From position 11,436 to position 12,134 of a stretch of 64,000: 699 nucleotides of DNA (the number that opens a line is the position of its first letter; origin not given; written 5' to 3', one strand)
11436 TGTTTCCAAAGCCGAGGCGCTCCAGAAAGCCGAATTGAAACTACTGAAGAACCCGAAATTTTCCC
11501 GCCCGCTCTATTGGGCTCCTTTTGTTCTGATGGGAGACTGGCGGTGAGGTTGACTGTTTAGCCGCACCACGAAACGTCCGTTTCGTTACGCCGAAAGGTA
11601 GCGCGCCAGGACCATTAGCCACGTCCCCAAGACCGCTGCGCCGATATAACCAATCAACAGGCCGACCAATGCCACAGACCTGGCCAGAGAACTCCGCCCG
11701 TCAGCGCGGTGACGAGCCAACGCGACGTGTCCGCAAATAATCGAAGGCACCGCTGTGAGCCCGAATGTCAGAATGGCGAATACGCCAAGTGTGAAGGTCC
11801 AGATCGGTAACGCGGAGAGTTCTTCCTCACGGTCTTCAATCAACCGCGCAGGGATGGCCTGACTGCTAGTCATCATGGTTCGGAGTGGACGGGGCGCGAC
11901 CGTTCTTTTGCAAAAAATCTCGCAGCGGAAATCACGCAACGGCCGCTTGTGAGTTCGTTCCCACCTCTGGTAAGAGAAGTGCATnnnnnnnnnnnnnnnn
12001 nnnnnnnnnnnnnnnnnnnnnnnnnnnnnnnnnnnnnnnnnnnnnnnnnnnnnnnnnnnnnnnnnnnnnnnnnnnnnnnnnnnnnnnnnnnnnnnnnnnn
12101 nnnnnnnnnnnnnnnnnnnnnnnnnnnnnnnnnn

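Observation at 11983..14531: Convergent pair: stand-alone SLOG-like protein and a TPR - SLOG-like - nucleotide cyclase fusion with overlapping stop codons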

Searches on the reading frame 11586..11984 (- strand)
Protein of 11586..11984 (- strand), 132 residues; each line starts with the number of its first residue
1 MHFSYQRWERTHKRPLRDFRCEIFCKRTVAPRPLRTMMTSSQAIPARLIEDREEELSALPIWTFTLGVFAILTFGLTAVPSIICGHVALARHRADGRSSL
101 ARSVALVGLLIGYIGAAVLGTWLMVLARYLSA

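Call 3: search_protein_families(library=pfam, proteins=[window:11586-11984:-], max_evalue=0.1)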
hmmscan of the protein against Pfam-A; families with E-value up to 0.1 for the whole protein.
window:11586-11984:- (132 aa): 1 family
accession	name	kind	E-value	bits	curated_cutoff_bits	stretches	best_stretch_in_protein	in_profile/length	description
PF13828.11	DUF4190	-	2e-07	31.1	35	1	61-119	3-59/62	Domain of unknown function (DUF4190)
